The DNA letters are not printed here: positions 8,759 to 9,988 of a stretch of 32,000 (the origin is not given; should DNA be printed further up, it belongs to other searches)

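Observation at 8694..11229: Xre repressor / ImmA-IrrE peptidase pair in which both partners carry a paralogous NDT/TIR-like alpha/beta domain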

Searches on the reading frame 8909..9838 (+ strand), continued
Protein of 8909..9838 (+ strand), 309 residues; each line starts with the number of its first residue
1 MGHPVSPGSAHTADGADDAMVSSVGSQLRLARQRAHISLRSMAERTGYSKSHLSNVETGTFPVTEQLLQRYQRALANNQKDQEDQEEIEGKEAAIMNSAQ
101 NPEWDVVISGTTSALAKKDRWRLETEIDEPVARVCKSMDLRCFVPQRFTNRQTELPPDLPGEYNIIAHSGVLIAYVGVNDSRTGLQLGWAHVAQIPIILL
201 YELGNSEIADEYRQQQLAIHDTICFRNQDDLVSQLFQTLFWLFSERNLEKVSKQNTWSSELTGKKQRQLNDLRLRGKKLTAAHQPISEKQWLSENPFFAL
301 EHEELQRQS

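Call 105: fold_search(model_id=the predicted structure, library=viral)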
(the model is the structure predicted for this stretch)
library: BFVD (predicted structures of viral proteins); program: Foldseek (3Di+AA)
matches with E <= 10: 1439; with E <= 0.001: 6
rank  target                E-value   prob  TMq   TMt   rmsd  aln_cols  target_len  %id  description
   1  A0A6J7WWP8            1.8e-04  1.00  0.30  0.39  16.9       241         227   15  TtrR Response regulator [uncultured Caudovirales phage]
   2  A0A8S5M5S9            2.4e-04  1.00  0.33  0.62   4.1       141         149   18  Nucleoside 2-deoxyribosyltransferase [Podoviridae sp. ctaNW81]
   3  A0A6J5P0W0            2.4e-04  0.95  0.16  0.19  18.2       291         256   11  HTH_XRE domain containing protein [uncultured Caudovirales phage]
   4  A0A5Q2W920            5.5e-04  0.98  0.18  0.14  13.5       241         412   14  (no name in the UniProt tables at hand)
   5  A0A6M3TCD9            7.7e-04  1.00  0.36  0.38   3.9       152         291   13  (no name in the UniProt tables at hand)
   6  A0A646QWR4            8.2e-04  1.00  0.32  0.61   4.5       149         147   16  (no name in the UniProt tables at hand)
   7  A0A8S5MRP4            1.2e-03  1.00  0.35  0.35  11.8       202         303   15  CMP/hydroxymethyl CMP hydrolase [Siphoviridae sp. ctD6g5]
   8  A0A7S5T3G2            2.2e-03  1.00  0.31  0.50   6.6       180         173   10  (no name in the UniProt tables at hand)
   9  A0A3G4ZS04            2.5e-03  1.00  0.31  0.50   6.6       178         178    8  Uncharacterized protein [Terrestrivirus sp.]
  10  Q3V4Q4                2.5e-03  0.97  0.27  0.11  20.9       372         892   11  Putative VWFA domain-containing protein ORF892 [Acidianus two-tailed virus]
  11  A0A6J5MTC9            2.6e-03  1.00  0.16  0.53   8.5        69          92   30  HTH_XRE domain containing protein [uncultured Caudovirales phage]
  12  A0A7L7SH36            2.6e-03  1.00  0.33  0.62   4.2       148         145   11  Deoxyuridine triphosphatase [Gordonia phage Archimedes]
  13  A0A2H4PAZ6            2.6e-03  0.93  0.17  0.26  16.6       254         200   13  (no name in the UniProt tables at hand)
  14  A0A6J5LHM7            3.3e-03  1.00  0.17  0.65  12.4        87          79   26  HTH_XRE domain containing protein [uncultured Caudovirales phage]
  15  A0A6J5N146            3.5e-03  1.00  0.17  0.69   9.9        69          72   26  HTH_XRE domain containing protein [uncultured Caudovirales phage]
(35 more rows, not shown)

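Call 113: search_protein_families(library=pfam, proteins=[L001:3406-3705:-, L001:2743-3096:-, L001:2373-2705:-], max_evalue=0.1)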
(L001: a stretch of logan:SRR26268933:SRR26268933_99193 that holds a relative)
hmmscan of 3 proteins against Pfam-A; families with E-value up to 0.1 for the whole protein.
L001:3406-3705:- (99 aa): 1 family
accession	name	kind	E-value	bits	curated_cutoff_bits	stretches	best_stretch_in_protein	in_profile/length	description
PF01704.24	UDPGP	-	0.064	12.4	22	1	12-64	293-347/413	UTP--glucose-1-phosphate uridylyltransferase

L001:2743-3096:- (117 aa): 1 family
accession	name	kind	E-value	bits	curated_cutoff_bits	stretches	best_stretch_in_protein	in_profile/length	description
PF25259.1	DUF7860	-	0.016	16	27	0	27-48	16-37/75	Family of unknown function (DUF7860)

L001:2373-2705:- (110 aa): 8 families
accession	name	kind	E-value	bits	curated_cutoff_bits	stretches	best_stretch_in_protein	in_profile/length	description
PF09321.15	DUF1978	-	3.8e-05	23.6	25.4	1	23-109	91-180/244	Domain of unknown function (DUF1978)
PF00165.29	HTH_AraC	-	0.0062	17.1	26.6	0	6-23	21-38/42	Bacterial regulatory helix-turn-helix proteins, AraC family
PF13174.12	TPR_6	-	0.04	15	26.3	0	52-67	18-33/33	Tetratricopeptide repeat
PF07272.16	Orthoreo_P17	-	0.059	13.8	25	1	34-98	43-103/146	Orthoreovirus P17 protein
PF12026.14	CAS_C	-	0.06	13.6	25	1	45-82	151-188/197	Crk-Associated Substrate C-terminal domain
PF19567.5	CpsB_CapC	-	0.062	13.1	27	0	56-106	174-224/234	Capsular polysaccharide synthesis, CpsB/CapC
PF00046.35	Homeodomain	-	0.074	13.3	22.9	0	12-37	13-38/57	Homeodomain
PF04336.18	ACP_PD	-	0.075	13.5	27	1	6-79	96-167/183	Acyl carrier protein phosphodiesterase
